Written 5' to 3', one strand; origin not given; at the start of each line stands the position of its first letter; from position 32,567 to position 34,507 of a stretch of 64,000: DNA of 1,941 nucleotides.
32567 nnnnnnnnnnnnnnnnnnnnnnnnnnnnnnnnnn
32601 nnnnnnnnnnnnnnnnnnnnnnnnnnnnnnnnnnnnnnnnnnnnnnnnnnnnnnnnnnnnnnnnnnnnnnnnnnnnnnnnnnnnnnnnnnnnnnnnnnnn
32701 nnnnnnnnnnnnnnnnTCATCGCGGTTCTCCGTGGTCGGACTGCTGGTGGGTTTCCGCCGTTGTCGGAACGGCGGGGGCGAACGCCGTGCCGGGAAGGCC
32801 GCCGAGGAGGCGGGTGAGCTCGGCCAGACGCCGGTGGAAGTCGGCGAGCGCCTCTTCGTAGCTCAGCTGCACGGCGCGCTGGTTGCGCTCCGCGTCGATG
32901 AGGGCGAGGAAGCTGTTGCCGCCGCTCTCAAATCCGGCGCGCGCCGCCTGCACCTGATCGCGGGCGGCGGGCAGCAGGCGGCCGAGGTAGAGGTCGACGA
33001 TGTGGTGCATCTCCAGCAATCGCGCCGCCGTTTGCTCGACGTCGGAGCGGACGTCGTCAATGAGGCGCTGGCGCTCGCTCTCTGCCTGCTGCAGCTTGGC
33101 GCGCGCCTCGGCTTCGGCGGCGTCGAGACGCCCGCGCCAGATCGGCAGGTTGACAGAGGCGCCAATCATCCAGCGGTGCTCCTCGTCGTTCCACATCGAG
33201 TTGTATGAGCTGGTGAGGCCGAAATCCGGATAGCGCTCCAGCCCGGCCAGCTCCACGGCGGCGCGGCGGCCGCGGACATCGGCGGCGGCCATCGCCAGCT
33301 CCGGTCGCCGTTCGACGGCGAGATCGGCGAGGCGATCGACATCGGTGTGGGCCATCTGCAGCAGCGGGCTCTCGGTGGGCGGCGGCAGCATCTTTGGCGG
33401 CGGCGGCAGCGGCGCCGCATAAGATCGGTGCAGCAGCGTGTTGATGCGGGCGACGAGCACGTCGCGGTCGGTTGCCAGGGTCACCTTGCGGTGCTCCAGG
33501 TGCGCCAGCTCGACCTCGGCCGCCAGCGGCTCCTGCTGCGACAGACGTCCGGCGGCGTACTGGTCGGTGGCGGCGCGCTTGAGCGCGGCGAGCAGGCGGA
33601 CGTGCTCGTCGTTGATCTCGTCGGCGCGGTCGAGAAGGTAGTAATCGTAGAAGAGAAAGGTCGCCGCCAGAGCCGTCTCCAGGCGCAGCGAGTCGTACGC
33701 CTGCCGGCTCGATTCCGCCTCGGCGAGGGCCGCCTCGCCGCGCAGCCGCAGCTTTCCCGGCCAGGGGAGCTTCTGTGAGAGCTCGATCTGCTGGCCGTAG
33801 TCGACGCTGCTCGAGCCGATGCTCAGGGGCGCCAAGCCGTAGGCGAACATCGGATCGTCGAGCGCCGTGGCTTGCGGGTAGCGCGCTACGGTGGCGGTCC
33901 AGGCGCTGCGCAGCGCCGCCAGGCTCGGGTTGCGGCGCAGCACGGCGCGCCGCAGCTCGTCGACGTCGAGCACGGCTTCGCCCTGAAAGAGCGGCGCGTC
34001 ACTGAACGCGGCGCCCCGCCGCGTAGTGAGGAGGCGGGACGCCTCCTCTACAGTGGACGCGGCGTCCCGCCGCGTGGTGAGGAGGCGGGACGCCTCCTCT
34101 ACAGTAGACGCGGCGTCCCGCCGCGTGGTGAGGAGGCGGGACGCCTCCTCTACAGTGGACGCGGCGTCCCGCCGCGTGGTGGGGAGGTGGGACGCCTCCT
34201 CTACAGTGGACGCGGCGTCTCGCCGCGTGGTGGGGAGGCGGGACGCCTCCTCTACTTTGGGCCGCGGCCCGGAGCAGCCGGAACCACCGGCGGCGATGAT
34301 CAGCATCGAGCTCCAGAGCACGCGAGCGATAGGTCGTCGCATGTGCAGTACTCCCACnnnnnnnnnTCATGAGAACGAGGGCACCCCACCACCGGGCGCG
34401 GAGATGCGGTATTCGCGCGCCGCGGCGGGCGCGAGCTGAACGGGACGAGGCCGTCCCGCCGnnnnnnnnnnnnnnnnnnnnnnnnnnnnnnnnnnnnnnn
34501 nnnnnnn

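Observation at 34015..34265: In-frame 51-bp x5 palindrome-rich tandem repeat inside the outer-membrane-factor gene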

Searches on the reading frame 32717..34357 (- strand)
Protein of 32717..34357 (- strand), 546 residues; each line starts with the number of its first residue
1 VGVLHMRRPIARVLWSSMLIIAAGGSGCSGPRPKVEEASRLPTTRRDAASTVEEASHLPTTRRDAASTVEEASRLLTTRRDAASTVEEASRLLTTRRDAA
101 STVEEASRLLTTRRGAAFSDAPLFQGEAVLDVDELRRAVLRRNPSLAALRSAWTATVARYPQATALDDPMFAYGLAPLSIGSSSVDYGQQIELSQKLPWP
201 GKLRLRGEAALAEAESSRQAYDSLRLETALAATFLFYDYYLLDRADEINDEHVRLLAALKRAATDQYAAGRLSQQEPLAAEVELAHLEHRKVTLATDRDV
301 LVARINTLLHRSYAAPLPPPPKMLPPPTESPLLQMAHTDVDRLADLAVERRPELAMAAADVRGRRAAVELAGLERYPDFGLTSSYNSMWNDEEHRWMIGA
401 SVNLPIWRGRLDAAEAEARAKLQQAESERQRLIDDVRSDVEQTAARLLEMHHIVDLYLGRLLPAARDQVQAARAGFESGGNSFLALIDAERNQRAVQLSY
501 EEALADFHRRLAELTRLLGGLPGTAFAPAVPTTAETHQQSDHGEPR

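Call 9: search_protein_families(library=pfam, proteins=[window:32717-34357:-], max_evalue=0.01)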
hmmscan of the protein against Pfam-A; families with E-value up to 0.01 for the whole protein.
window:32717-34357:- (546 aa): 1 family
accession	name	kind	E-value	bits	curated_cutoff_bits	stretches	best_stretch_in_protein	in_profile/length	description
PF02321.23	OEP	-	1.7e-44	152.3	22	2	341-519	2-187/187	Outer membrane efflux protein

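Call 10: find_homologous_proteins(query=window:32717-34357:-, max_evalue=1e-10)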
Query window:32717-34357:- (546 aa): 723 proteins with E <= 1e-10 among 8000 candidates; the best 120 are listed.
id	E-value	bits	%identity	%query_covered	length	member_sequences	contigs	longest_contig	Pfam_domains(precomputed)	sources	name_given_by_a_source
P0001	0.0e+0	1157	100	99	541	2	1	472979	PF02321.24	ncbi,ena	-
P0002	1.5e-241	821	73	99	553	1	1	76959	PF02321.24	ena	-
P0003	4.8e-216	737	84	75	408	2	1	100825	PF02321.24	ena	-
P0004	3.1e-134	467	59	72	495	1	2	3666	PF02321.24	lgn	-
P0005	6.6e-132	459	59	72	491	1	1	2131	PF02321.24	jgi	jgi:outer membrane protein TolC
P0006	2.5e-131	457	57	74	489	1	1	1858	PF02321.24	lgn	-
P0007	2.2e-127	444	56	73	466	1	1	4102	PF02321.24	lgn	-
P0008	2.0e-126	441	57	73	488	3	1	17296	PF02321.24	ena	-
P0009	3.0e-126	440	57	74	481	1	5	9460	PF02321.24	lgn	-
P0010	3.9e-125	437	55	73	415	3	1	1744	PF02321.24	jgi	jgi:outer membrane protein TolC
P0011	1.2e-124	435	57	74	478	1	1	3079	PF02321.24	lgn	-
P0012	2.4e-124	434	57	71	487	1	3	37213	PF02321.24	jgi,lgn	-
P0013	8.5e-124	432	52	81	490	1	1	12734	PF02321.24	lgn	-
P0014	1.6e-123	431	51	75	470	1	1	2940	PF02321.24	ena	-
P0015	1.1e-122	429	56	72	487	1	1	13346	PF02321.24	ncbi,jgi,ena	-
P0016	1.2e-121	425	53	78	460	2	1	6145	PF02321.24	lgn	-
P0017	1.9e-121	424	54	72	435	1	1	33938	PF02321.24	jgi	jgi:outer membrane protein, heavy metal efflux system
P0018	2.1e-121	424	54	79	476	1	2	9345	PF02321.24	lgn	-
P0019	4.7e-121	423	55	71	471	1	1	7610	PF02321.24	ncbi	-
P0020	5.2e-121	423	55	74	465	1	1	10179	PF02321.24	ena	-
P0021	1.5e-120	421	55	72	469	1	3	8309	PF02321.24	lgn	-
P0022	1.5e-120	421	55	72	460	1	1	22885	PF02321.24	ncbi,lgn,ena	-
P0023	4.3e-120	420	50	75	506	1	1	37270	PF02321.24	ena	-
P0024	4.5e-120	420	55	75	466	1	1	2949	PF02321.24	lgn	-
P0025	2.0e-119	418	55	74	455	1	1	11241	PF02321.24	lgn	-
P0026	2.1e-119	418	55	74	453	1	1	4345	PF02321.24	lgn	-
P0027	2.1e-119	418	55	75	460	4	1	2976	PF02321.24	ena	-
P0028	3.0e-119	417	55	73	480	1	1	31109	PF02321.24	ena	-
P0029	1.2e-118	415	53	75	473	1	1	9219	PF02321.24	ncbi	-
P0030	1.2e-118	415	54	71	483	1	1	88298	PF02321.24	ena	-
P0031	1.3e-118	415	53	76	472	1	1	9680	PF02321.24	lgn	-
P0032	1.6e-118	415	53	74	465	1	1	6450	PF02321.24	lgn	-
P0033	2.6e-118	414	53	78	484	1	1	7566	PF02321.24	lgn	-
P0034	3.4e-118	414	54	71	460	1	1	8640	PF02321.24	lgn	-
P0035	4.0e-118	414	54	75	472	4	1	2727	PF02321.24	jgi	jgi:outer membrane protein TolC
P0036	1.5e-117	412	52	75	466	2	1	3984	PF02321.24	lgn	-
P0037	4.0e-117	410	54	73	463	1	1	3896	PF02321.24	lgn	-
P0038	1.0e-116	409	55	71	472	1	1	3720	PF02321.24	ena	-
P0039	1.1e-116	409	54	77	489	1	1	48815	PF02321.24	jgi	-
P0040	1.9e-116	408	56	73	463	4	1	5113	PF02321.24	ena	-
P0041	4.5e-116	407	52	71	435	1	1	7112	PF02321.24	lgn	-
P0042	7.0e-116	406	53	75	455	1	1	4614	PF02321.24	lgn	-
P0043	1.2e-115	405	52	77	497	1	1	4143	PF02321.24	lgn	-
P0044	1.7e-115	405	55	72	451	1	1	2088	PF02321.24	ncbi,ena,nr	ncbi:MAG TPA: TolC family protein [Thermoanaerobaculia bacterium]|nr:TolC family protein [Thermoanae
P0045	1.9e-115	405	52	76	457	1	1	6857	PF02321.24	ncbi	ncbi:MAG: TolC family protein [Thermoanaerobaculia bacterium]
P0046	3.1e-115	404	52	74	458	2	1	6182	PF02321.24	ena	-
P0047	3.3e-115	404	53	72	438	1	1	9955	PF02321.24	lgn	-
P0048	6.4e-115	403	52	75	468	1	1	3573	PF02321.24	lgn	-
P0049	7.8e-115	403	51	74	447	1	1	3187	PF02321.24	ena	-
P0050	1.3e-114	402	54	73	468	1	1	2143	PF02321.24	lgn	-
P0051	1.8e-114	401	52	73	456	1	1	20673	PF02321.24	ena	-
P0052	2.0e-114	401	53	75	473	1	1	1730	PF02321.24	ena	-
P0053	3.7e-114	400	53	73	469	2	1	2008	PF02321.24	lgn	-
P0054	4.5e-114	400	49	73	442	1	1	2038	PF02321.24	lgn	-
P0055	6.1e-114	400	53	75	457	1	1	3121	PF02321.24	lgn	-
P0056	8.5e-114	399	55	73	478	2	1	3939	PF02321.24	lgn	-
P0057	9.1e-114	399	53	75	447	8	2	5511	PF02321.24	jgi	jgi:outer membrane protein TolC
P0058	1.6e-113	398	58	35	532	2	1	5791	PF02321.24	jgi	-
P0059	1.9e-113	398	50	76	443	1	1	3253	PF02321.24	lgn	-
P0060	3.7e-113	397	52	75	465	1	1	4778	PF02321.24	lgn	-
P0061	1.0e-112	396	50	75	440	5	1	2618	PF02321.24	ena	-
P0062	1.3e-112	395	52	71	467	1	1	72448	PF02321.24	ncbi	-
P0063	1.4e-112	395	51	74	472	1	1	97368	PF02321.24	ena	-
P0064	5.2e-112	393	51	75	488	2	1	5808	PF02321.24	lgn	-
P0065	6.5e-112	393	53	74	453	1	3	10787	PF02321.24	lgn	-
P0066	7.1e-112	393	52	75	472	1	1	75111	PF02321.24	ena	-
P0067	7.7e-112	393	49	75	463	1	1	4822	PF02321.24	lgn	-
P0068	1.5e-111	392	52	74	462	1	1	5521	PF02321.24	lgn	-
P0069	2.8e-111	391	52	74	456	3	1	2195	PF02321.24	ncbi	ncbi:MAG: TolC family protein [Myxococcota bacterium]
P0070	3.4e-111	391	52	72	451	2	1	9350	PF02321.24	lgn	-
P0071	4.6e-111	390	52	77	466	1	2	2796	PF02321.24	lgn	-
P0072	6.9e-111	390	54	34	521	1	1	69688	PF02321.24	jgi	jgi:outer membrane protein, heavy metal efflux system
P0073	7.3e-111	390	52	76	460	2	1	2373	PF02321.24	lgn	-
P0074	7.9e-111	389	53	76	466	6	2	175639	PF02321.24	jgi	jgi:cobalt-zinc-cadmium efflux system outer membrane protein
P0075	1.1e-110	389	55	71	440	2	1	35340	PF02321.24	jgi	jgi:outer membrane protein TolC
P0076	3.3e-110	387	52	74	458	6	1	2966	PF02321.24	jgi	jgi:outer membrane protein TolC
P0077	4.0e-110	387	52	74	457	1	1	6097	PF02321.24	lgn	-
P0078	4.2e-110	387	50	75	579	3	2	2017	PF02321.24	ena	-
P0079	8.0e-110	386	51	73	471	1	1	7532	PF02321.24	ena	-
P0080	9.4e-110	386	51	73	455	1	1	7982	PF02321.24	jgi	-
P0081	2.0e-109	385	51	75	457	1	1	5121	PF02321.24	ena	-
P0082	2.4e-109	385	49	74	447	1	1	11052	PF02321.24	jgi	jgi:outer membrane protein TolC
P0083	3.6e-109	384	51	73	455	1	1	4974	PF02321.24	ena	-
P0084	3.9e-109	384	49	75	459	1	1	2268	PF02321.24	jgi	-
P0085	7.4e-109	383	50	76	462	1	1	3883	PF02321.24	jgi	-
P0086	1.0e-108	382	50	73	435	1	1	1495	PF02321.24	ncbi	-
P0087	1.1e-108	382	49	76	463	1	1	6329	PF02321.24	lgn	-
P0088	1.4e-108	382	51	74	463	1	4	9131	PF02321.24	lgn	-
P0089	1.9e-108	382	48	77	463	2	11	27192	PF02321.24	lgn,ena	-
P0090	2.3e-108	381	49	75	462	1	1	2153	PF02321.24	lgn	-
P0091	2.7e-108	381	49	76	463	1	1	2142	PF02321.24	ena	-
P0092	5.1e-108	380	51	76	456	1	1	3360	PF02321.24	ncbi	-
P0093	5.1e-108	380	53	73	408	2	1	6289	PF02321.24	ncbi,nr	ncbi:MAG TPA: TolC family protein, partial [Thermoanaerobaculia bacterium]|nr:TolC family protein [T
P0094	5.7e-108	380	50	76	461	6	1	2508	PF02321.24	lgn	-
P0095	7.9e-108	380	50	74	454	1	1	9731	PF02321.24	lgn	-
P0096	1.2e-107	379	51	74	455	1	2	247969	PF02321.24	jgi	jgi:cobalt-zinc-cadmium efflux system outer membrane protein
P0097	1.5e-107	379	49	74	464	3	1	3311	PF02321.24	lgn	-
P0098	2.0e-107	378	51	74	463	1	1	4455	PF02321.24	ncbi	-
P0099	2.1e-107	378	51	73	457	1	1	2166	PF02321.24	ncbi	-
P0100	2.8e-107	378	52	72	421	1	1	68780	PF02321.24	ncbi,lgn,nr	ncbi:MAG TPA: TolC family protein [Thermoanaerobaculia bacterium]|nr:TolC family protein [Thermoanae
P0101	2.8e-107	378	52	74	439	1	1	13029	PF02321.24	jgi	jgi:outer membrane protein TolC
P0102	2.9e-107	378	49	74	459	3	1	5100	PF02321.24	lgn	-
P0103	3.8e-107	377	52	75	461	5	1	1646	PF02321.24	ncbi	-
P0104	5.7e-107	377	50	75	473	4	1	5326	PF02321.24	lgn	-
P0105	6.8e-107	376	51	72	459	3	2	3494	PF02321.24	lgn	-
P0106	8.5e-107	376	50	74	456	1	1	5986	PF02321.24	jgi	jgi:outer membrane protein TolC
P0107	1.1e-106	376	49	73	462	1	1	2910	PF02321.24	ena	-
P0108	1.6e-106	375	50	76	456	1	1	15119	PF02321.24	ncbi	-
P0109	1.8e-106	375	51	73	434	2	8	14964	PF02321.24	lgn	-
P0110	2.0e-106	375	49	73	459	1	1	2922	PF02321.24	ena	-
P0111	2.0e-106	375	48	73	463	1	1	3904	PF02321.24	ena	-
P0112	2.3e-106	375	49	77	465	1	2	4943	PF02321.24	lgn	-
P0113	2.8e-106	374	53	73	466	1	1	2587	PF02321.24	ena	-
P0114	2.8e-106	374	47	77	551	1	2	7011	PF02321.24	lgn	-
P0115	5.3e-106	374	51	77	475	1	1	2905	PF02321.24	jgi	-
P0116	5.9e-106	373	51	74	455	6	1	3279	PF02321.24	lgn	-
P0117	7.7e-106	373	51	74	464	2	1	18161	PF02321.24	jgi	-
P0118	9.2e-106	373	53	35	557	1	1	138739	PF02321.24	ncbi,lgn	-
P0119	9.2e-106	373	50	74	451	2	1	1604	PF02321.24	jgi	jgi:outer membrane protein TolC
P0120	1.1e-105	373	51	76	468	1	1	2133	PF02321.24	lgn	-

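Call 13: find_encoding_contigs(protein=P0001, flank=3000, max_places=6)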
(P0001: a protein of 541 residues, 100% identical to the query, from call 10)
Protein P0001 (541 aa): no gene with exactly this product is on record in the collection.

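Call 14: find_encoding_contigs(protein=P0002, flank=6000, max_places=6)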
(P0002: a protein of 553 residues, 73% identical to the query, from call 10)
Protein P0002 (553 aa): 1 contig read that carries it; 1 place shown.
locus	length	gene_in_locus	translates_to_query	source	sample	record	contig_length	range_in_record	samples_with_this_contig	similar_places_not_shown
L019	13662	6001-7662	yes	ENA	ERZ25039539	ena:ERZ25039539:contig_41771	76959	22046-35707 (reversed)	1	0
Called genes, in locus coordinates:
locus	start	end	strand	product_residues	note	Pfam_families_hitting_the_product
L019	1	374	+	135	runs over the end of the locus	PF01259:SAICAR_synt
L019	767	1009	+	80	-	PF02700:PurS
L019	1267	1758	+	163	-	PF13507:GATase_5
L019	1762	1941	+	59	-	-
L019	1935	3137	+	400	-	PF00586:AIRS, PF02769:AIRS_C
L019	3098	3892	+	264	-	PF00586:AIRS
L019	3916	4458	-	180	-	-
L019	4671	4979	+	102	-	-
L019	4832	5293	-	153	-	-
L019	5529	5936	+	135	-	-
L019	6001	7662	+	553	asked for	PF02321:OEP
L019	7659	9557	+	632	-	PF13115:YtkA, PF19335:HMBD, PF25919:BSH_CusB, PF25973:BSH_CzcB, PF25869:3HB_CusB (weak), PF25954:Beta-barrel_RND_2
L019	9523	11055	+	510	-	PF00873:ACR_tran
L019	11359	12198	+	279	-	PF00873:ACR_tran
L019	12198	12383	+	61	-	PF00873:ACR_tran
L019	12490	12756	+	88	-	-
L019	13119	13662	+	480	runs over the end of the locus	PF02321:OEP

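Call 15: find_encoding_contigs(protein=P0003, flank=6000, max_places=6)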
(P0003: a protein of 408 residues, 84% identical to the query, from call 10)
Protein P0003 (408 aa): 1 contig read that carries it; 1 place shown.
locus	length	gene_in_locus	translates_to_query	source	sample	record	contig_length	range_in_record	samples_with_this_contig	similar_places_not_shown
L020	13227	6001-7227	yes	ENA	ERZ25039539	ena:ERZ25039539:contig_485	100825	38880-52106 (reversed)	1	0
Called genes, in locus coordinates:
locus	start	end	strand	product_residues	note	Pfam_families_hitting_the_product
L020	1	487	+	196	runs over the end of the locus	-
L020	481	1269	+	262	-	PF13701:DDE_Tnp_1_4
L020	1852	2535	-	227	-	-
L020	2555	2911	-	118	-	PF02445:NadA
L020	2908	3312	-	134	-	PF02445:NadA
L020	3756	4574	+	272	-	-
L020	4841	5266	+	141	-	PF04185:Phosphoesterase (faint)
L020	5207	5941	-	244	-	-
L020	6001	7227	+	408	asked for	PF02321:OEP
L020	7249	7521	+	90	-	PF13115:YtkA (weak)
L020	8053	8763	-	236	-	-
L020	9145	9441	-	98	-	-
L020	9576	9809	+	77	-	PF00873:ACR_tran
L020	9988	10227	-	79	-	-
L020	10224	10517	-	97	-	-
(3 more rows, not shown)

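Call 20: list_cluster_members(proteins=[P0001, P0002, P0003])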
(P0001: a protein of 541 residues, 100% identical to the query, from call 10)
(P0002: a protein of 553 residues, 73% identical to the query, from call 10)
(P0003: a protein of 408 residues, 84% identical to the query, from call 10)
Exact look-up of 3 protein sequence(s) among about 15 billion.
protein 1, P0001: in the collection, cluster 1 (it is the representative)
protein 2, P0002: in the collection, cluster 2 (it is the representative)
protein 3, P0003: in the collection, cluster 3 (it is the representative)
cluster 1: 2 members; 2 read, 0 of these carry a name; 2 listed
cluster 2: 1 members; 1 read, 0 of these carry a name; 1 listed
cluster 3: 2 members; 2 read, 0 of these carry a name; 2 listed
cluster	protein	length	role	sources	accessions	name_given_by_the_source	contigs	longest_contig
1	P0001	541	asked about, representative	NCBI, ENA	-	-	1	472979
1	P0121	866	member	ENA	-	-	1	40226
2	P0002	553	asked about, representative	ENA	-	-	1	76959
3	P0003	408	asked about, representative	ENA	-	-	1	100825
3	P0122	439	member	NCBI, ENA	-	-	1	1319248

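Call 24: find_encoding_contigs(protein=P0121, flank=8000, max_places=6)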
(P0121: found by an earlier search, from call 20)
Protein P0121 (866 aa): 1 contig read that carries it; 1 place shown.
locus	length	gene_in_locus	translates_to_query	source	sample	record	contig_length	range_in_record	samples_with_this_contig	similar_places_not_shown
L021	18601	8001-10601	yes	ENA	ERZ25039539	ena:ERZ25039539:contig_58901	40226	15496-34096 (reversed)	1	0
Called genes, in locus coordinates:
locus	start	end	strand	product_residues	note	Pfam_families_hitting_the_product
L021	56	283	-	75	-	-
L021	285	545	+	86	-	-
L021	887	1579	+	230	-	PF25869:3HB_CusB (weak)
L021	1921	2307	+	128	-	PF19335:HMBD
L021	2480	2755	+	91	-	PF00873:ACR_tran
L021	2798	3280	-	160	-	-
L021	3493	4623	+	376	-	PF00873:ACR_tran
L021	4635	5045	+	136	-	PF00873:ACR_tran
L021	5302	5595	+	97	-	PF00873:ACR_tran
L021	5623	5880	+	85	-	PF04014:MazE_antitoxin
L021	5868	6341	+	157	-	PF01850:PIN (weak), PF13470:PIN_3 (weak)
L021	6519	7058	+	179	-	PF13442:Cytochrome_CBB3, PF00034:Cytochrom_C (weak)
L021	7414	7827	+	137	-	-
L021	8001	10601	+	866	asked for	PF02321:OEP, PF13115:YtkA, PF19335:HMBD, PF25919:BSH_CusB (weak)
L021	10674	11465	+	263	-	PF25954:Beta-barrel_RND_2 (weak)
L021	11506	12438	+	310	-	PF00873:ACR_tran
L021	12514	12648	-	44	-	-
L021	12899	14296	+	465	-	PF00873:ACR_tran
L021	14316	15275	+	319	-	PF01545:Cation_efflux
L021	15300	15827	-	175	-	-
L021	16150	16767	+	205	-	PF05685:Uma2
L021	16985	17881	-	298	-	PF00515:TPR_1 (faint)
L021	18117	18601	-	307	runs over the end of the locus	PF01209:Ubie_methyltran, PF13489:Methyltransf_23, PF07021:MetW, PF13847:Methyltransf_31, PF08241:Methyltransf_11, PF08242:Methyltransf_12, PF13649:Methyltransf_25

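Call 25: find_encoding_contigs(protein=P0122, flank=3000, max_places=6)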
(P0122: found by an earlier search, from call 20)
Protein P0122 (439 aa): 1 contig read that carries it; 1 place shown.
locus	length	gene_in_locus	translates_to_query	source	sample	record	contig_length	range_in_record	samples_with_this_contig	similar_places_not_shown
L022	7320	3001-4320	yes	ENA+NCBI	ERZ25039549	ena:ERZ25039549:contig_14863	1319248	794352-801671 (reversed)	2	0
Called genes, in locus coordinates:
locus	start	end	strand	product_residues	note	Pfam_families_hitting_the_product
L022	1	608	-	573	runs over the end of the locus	PF02445:NadA, PF00293:NUDIX, PF19368:WHD_AraR, PF21906:WHD_NrtR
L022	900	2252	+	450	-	PF04185:Phosphoesterase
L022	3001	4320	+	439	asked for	PF02321:OEP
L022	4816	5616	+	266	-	PF25919:BSH_CusB, PF25973:BSH_CzcB (weak), PF25869:3HB_CusB, PF25954:Beta-barrel_RND_2, PF25975:CzcB_C, PF25989:YknX_C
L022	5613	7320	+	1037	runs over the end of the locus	PF00873:ACR_tran, PF03176:MMPL (faint)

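Call 67: predict_structure(alignment_id=A4)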
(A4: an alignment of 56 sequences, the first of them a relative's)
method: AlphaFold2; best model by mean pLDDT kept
length: 541 residues; sequences in the alignment: 56
mean_pLDDT: 84.5   pTM: 0.76
mean pLDDT of the five models: 84.5, 83.6, 82.4, 82.2, 80.6
residues with pLDDT >= 90: 337; 70-90: 98; 50-70: 42; < 50: 64
segments of 3 or more residues with pLDDT < 50: 1-3, 18-33, 35-62, 69-74, 533-535, 537-541
pLDDT, mean of each block of 10 residues (from residue 1): 51 52 42 43 37 37 49 53 78 81 73 72 96 96 97 96 88 73 86 95 98 98 98 98 96 92 93 93 97 98 95 97 93 97 97 98 97 91 83 89 96 98 98 98 98 98 96 89 94 98 98 94 70 48 38
secondary structure, 60 per line:
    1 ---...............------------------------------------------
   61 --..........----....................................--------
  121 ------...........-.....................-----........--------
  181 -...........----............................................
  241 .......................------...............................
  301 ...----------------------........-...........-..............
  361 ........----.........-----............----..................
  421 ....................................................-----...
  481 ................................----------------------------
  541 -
elements in order: H4-18 H63-72 H77-112 H127-137 H139-159 E165-172 E182-192 H197-263 H270-303 H326-333 H335-345 H347-368 E373-381 H387-390 E391-398 H403-472 H478-512
